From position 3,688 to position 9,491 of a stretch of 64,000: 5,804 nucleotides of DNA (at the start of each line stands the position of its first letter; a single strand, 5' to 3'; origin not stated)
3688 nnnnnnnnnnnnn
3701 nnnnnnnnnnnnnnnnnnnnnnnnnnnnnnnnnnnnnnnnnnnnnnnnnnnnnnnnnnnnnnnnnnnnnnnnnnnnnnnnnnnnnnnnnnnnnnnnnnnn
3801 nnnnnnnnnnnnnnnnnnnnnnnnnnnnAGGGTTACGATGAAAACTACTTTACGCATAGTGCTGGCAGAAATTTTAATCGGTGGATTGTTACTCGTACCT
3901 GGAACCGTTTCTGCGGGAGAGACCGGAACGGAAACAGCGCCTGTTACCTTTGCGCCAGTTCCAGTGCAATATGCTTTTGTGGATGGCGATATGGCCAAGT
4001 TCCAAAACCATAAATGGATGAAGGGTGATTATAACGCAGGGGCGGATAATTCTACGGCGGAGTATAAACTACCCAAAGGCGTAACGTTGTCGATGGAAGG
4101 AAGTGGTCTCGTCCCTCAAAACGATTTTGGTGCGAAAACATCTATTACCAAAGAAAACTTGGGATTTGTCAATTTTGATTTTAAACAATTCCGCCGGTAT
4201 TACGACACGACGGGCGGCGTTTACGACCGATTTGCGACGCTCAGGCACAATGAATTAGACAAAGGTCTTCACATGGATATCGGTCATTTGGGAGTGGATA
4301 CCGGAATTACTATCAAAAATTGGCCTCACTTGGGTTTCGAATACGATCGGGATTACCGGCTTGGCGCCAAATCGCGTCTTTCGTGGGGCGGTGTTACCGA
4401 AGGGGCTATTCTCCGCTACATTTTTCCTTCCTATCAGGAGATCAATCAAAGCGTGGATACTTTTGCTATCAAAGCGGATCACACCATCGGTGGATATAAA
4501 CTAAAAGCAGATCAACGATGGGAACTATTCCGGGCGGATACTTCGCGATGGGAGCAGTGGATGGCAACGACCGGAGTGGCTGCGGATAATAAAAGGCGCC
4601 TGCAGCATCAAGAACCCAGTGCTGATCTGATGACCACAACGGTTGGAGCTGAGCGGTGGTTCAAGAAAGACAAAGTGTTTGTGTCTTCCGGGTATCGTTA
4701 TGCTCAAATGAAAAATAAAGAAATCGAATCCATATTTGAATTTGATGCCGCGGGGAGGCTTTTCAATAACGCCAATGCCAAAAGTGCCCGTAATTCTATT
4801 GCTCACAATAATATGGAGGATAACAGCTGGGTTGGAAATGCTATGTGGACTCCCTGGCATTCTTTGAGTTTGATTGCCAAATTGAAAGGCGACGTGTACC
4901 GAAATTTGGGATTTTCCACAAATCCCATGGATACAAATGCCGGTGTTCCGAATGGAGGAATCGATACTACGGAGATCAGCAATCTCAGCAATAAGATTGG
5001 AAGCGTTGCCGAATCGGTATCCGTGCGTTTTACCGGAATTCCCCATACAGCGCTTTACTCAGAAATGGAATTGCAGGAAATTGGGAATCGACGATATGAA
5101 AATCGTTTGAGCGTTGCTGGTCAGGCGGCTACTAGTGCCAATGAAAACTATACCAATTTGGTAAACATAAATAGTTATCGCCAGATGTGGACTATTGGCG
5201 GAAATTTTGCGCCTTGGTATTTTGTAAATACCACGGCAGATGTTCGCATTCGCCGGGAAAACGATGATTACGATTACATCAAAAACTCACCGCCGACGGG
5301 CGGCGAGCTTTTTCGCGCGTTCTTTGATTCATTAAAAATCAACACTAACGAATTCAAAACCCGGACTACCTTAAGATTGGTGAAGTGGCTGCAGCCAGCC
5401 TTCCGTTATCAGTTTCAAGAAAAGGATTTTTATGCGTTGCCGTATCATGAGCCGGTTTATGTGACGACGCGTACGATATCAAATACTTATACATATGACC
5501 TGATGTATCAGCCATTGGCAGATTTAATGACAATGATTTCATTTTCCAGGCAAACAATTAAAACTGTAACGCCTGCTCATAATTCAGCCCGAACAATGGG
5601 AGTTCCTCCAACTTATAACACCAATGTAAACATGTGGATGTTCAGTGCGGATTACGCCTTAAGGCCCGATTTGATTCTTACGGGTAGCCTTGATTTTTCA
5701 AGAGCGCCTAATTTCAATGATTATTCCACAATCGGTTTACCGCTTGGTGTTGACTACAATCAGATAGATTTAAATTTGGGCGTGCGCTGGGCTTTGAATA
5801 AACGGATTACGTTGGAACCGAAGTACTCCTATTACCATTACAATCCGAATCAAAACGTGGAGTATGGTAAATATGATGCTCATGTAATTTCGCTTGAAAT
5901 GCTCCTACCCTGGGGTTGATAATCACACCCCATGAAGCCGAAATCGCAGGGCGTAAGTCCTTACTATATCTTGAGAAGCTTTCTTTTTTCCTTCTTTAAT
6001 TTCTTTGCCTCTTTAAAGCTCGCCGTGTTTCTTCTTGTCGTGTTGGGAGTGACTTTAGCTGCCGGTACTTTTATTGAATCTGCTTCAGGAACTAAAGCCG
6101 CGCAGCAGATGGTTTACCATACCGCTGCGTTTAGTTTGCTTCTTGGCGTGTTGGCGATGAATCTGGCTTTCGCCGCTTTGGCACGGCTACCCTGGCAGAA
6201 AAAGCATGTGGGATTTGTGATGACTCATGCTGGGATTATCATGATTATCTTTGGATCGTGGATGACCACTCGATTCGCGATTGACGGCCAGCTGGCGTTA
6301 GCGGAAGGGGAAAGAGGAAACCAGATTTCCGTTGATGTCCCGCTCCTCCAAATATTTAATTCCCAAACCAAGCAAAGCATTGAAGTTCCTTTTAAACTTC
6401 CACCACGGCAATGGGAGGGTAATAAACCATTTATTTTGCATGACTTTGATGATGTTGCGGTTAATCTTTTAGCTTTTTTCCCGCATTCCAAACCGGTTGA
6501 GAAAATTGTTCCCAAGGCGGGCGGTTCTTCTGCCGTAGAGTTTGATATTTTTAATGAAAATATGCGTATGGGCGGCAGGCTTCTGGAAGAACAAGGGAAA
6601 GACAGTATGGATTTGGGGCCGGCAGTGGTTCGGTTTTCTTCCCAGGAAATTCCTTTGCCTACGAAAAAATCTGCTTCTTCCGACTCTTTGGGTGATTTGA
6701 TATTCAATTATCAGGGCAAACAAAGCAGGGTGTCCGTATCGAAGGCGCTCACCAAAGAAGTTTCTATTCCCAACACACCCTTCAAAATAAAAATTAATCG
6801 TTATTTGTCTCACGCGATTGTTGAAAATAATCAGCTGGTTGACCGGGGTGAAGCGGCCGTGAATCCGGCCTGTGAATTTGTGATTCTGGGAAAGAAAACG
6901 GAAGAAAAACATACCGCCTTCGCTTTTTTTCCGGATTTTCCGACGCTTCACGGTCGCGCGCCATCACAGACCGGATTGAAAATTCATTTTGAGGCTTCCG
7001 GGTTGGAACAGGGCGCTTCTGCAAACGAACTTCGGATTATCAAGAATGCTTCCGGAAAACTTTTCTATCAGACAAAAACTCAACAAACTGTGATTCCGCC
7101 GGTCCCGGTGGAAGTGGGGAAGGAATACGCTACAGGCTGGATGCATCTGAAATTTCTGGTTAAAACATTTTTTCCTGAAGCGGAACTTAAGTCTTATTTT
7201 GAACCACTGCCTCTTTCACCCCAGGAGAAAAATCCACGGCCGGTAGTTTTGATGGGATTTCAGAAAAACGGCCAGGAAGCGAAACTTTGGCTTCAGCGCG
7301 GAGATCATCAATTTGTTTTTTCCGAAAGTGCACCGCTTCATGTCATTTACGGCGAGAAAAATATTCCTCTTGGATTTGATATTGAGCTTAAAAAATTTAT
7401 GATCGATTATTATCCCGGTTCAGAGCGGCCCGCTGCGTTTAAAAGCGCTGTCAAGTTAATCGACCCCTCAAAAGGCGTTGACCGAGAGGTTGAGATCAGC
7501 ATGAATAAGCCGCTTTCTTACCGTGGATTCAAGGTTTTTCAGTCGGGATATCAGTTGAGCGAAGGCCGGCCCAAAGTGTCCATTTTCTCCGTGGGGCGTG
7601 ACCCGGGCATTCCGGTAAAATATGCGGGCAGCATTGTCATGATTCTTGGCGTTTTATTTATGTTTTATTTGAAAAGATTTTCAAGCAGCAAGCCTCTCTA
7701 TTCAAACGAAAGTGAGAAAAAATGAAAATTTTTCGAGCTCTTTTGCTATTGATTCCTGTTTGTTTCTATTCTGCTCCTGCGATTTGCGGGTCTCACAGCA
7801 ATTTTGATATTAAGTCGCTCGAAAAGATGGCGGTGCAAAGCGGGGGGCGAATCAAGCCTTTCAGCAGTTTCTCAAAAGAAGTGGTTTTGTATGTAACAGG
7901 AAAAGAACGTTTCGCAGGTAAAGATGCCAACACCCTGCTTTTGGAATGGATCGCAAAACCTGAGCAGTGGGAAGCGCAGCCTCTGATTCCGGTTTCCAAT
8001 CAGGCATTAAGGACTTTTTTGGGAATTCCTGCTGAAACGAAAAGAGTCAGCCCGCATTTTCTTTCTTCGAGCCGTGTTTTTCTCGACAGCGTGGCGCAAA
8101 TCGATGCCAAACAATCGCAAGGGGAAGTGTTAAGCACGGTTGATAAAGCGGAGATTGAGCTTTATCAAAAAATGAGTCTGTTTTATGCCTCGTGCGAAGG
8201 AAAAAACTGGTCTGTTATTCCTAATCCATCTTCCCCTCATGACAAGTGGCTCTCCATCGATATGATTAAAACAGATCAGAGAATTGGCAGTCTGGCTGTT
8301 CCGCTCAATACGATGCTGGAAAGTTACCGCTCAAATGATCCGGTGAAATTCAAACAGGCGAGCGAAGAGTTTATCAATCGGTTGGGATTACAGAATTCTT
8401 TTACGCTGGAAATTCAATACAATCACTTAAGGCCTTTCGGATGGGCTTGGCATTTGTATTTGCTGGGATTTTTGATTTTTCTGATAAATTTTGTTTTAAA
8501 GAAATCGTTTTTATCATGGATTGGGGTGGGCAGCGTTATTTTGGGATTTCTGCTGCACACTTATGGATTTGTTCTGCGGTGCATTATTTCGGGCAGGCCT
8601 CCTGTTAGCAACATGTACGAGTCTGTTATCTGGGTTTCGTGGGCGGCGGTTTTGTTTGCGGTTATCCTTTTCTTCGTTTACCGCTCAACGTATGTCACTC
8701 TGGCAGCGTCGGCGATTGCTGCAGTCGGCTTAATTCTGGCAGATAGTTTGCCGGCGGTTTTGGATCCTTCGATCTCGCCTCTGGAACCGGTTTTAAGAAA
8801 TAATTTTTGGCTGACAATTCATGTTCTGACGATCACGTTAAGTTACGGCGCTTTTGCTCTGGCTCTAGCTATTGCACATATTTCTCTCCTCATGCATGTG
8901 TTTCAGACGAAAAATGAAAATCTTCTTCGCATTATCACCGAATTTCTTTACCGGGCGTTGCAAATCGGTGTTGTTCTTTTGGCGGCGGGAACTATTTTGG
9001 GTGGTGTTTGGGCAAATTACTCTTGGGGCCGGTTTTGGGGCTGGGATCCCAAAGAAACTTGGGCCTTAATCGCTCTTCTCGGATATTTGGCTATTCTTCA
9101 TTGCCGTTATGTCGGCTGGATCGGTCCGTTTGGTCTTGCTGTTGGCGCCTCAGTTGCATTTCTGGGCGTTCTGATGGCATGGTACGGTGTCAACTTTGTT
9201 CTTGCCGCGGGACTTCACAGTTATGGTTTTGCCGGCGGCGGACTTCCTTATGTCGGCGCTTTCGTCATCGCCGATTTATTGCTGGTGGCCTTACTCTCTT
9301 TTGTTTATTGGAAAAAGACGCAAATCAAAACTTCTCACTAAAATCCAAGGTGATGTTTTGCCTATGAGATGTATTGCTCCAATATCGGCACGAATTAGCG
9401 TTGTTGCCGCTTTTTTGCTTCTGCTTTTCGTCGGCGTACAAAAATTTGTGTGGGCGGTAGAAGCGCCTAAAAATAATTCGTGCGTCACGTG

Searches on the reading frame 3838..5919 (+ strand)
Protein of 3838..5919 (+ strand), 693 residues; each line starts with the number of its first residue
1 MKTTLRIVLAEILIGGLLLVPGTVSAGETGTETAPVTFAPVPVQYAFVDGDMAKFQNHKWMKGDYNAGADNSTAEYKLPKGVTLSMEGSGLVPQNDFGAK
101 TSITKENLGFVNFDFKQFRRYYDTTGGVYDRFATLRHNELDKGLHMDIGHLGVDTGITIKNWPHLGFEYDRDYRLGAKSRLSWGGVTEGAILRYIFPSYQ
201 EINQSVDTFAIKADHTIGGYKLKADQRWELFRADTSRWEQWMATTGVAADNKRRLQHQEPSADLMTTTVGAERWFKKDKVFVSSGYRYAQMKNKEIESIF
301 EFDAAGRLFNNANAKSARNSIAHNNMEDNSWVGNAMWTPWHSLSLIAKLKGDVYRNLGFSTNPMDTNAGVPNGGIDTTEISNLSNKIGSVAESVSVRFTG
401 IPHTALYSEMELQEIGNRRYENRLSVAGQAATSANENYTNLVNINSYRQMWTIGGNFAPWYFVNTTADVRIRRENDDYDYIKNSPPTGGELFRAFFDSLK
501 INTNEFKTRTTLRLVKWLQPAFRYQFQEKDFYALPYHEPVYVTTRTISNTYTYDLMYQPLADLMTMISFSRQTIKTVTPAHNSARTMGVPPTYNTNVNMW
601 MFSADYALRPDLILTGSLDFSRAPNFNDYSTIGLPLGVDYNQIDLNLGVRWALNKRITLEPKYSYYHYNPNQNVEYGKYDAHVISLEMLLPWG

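Call 4: search_protein_families(library=pfam, proteins=[window:3838-5919:+], max_evalue=0.01)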
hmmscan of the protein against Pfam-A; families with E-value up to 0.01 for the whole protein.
window:3838-5919:+ (693 aa): 0 families

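Call 5: search_protein_families(library=ncbifam, proteins=[window:3838-5919:+], max_evalue=0.01)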
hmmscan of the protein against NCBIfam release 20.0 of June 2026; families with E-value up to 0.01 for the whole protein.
window:3838-5919:+ (693 aa): 0 families

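Call 46: find_homologous_proteins(query=window:3838-5916:+, max_evalue=0.00001)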
Query window:3838-5916:+ (693 aa): 17 proteins with E <= 0.00001 among 8000 candidates.
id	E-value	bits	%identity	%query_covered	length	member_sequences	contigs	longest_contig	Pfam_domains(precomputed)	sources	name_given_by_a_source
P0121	0.0e+0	1616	100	100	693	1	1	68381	-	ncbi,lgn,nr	ncbi:MAG: hypothetical protein HZC17_03995 [Candidatus Omnitrophica bacterium]|nr:hypothetical prote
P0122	1.9e-207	709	46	99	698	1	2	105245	-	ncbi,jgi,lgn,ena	-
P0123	1.3e-173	597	43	95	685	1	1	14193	-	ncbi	-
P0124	2.6e-167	576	41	98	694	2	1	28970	-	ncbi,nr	ncbi:MAG: hypothetical protein HY593_00910 [Candidatus Omnitrophica bacterium]|nr:hypothetical prote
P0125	8.1e-167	575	41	99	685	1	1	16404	-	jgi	jgi:hypothetical protein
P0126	8.8e-167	574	43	97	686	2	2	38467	-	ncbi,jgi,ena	-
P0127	2.7e-166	573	43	97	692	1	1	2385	-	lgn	-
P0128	2.1e-163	563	42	99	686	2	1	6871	-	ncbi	-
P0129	1.8e-162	560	42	95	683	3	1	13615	-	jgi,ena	-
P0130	2.9e-160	553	42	98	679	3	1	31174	-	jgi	-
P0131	3.3e-157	543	38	100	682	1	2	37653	-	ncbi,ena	-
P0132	1.8e-156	540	41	99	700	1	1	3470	-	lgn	-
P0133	1.4e-153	531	40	94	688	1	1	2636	-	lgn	-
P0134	3.6e-152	526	40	97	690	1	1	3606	-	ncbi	-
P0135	2.0e-149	517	39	94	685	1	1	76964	-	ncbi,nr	ncbi:MAG: hypothetical protein HYY14_02945 [Candidatus Omnitrophica bacterium]|nr:hypothetical prote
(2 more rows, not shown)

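Call 53: predict_structure(alignment_id=A3)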
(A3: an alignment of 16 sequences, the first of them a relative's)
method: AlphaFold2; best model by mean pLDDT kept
length: 693 residues; sequences in the alignment: 16
mean_pLDDT: 79.8   pTM: 0.68
mean pLDDT of the five models: 79.8, 79.1, 79.0, 77.7, 70.0
residues with pLDDT >= 90: 292; 70-90: 215; 50-70: 127; < 50: 59
segments of 3 or more residues with pLDDT < 50: 1-5, 8-33, 244-249, 488-491, 582-587, 627-635
pLDDT, mean of each block of 10 residues (from residue 1): 47 41 28 55 80 75 59 76 82 73 86 88 60 55 81 88 89 90 63 70 96 91 96 88 48 83 97 89 96 91 67 68 95 94 95 95 70 74 94 95 93 94 79 70 93 93 94 92 60 70 96 90 96 81 90 92 91 81 49 80 89 93 61 54 93 83 92 75 82 56
secondary structure, 60 per line:
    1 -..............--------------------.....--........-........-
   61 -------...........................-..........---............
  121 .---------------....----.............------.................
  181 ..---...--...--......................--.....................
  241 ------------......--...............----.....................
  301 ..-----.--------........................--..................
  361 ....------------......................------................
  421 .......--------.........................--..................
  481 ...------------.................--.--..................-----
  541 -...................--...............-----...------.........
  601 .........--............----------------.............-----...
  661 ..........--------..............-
elements in order (helices of 4 or more, strands of 3 or more residues): H2-15 E36-40 E43-50 H52-59 E68-78 E82-91 E96-105 E109-121 H137-140 E145-157 E164-182 E186-188 E191-193 E196-217 E220-240 E253-258 E261-275 E280-302 E317-340 E343-364 E377-398 E405-427 E436-460 E463-483 E496-512 E518-535 E542-560 E563-577 E592-609 E612-623 E640-652 E658-670 E679-692

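Call 55: fold_search(model_id=the predicted structure, library=pdb)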
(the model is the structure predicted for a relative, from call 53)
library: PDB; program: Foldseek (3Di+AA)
matches with E <= 10: 755; with E <= 0.001: 164
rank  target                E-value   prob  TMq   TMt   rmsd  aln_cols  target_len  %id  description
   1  6r2q_B                3.0e-10  1.00  0.60  0.64   7.6       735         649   11  Structure of the Mtr complex (released 2020-04-22)
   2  9ex3_A                8.5e-08  1.00  0.35  0.36  15.0       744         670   10  Ferric-mycobactin receptor (FemA) in complex with dihydroaeruginoic acid (released 2025-02-26)
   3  8s34_A                3.9e-07  1.00  0.33  0.33  16.4       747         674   10  Ferric-mycobactin receptor (FemA) in complex with aeruginic acid (released 2025-02-26)
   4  5fp1                  4.7e-07  1.00  0.38  0.38  15.2       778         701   10  Crystal structure of the siderophore receptor PiuA from Acinetobacter baumannii (released 2016-05-11)
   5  9a3c_MODEL_1_A        5.7e-07  1.00  0.44  0.41  11.7       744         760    9  Model of E. coli Fiu by in-cell photo-crosslinking MS and deep learning (released 2023-02-24)
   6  9gbc_A                9.1e-07  1.00  0.42  0.44  12.0       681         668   12  Bacteroides thetaiotaomicron siderophore transporter XusA in complex with surface-exposed lipoprotein XusB (released 2025-08-06)
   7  8p98_A                1.1e-06  1.00  0.37  0.40  14.5       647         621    9  BtuB3G3 bound to cyanocobalamin with ordered EL8 (released 2023-08-16)
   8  8p97_A                1.2e-06  1.00  0.39  0.43  14.2       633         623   10  BtuB3G3 bound to cyanocobalamin with disordered EL8 (released 2023-08-16)
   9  9dis_B                1.8e-06  1.00  0.32  0.35  13.1       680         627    9  Cryo-EM structure of the heme/hemoglobin transporter ChuA, in complex with de novo designed binder H3 (released 2025-05-21)
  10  4epa                  2.4e-06  1.00  0.41  0.45  10.7       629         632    8  The crystal structure of the ferric yersiniabactin uptake receptor FyuA from Yersinia pestis (released 2012-06-20)
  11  4aip_B                2.5e-06  1.00  0.38  0.40  12.4       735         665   11  The FrpB iron transporter from Neisseria meningitidis (F3-3 variant) (released 2013-01-23)
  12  6z8r_A                4.2e-06  1.00  0.40  0.42  11.5       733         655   10  Copper transporter OprC (released 2021-06-09)
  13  6z8r_B                4.8e-06  1.00  0.38  0.40  10.8       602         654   10  Copper transporter OprC (released 2021-06-09)
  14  6z8u_B                5.0e-06  1.00  0.38  0.40  11.3       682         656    9  Copper transporter OprC (released 2021-06-09)
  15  8blw_A                5.0e-06  1.00  0.36  0.39  14.9       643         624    9  Vitamin B12 transporter BtuB1 with lipoprotein BtuG1 from B. theta (released 2023-08-16)
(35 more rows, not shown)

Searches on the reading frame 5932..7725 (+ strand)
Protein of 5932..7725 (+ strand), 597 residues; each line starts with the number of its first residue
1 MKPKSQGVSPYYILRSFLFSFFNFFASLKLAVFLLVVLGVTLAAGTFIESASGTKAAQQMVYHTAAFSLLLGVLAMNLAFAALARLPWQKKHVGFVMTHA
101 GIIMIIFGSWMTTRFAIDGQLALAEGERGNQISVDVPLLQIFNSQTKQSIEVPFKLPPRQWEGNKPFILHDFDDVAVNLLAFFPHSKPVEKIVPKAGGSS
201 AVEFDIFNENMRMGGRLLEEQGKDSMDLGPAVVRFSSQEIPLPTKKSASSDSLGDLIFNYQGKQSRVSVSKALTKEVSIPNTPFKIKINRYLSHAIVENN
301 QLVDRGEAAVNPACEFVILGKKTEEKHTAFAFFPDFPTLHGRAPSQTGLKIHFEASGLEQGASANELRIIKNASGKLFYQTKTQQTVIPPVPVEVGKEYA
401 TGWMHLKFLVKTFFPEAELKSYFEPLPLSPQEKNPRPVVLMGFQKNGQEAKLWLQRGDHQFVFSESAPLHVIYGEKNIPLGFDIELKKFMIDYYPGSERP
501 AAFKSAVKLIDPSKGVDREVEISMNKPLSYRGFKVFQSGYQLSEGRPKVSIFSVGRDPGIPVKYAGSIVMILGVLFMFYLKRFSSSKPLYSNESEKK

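Call 4: search_protein_families(library=pfam, proteins=[window:5932-7725:+], max_evalue=0.01)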
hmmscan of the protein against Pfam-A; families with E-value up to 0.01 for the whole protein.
window:5932-7725:+ (597 aa): 1 family
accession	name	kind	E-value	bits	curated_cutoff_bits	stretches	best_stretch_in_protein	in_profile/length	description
PF05140.19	ResB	-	1.2e-22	80.9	24.6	2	471-549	196-273/486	ResB-like family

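Call 5: search_protein_families(library=ncbifam, proteins=[window:5932-7725:+], max_evalue=0.01)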
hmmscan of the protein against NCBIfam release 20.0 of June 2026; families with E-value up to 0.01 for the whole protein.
window:5932-7725:+ (597 aa): 1 family
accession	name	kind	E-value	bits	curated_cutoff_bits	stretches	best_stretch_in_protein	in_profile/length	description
TIGR00353.1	nrfE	subfamily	0.0044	15.9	569.05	1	36-128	374-464/578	heme lyase CcmF/NrfE family subunit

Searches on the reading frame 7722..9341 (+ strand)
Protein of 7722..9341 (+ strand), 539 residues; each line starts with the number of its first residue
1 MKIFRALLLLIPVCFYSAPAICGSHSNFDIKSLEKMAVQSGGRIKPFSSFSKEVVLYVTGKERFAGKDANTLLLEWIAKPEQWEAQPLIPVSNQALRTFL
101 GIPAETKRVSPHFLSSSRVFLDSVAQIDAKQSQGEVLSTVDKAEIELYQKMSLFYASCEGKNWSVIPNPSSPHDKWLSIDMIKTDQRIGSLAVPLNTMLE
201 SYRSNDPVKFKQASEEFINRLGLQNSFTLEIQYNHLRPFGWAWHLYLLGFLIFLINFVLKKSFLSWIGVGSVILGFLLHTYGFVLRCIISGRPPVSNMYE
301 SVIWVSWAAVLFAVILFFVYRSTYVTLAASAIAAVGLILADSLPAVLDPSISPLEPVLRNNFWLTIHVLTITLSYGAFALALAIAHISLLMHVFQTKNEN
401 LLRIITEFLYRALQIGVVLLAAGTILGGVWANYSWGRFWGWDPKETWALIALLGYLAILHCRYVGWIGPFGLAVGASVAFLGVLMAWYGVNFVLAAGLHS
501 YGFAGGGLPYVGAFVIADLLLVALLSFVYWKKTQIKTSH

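Call 4: search_protein_families(library=pfam, proteins=[window:7722-9341:+], max_evalue=0.01)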
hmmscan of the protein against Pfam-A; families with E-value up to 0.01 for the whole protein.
window:7722-9341:+ (539 aa): 1 family
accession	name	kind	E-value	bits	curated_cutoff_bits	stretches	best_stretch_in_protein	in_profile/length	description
PF01578.25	Cytochrom_C_asm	-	1.6e-30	106.8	29.9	1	295-494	1-208/212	Cytochrome C assembly protein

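Call 5: search_protein_families(library=ncbifam, proteins=[window:7722-9341:+], max_evalue=0.01)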
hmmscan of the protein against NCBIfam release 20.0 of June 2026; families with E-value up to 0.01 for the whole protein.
window:7722-9341:+ (539 aa): 2 families
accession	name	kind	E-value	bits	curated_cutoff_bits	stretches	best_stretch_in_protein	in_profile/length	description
TIGR03144.1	cytochr_II_ccsB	equivalog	7.4e-46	156.9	187.6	1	272-502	2-252/252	c-type cytochrome biogenesis protein CcsB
TIGR01191.1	ccmC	subfamily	8.2e-05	22.6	186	1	366-460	15-100/184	heme ABC transporter permease CcmC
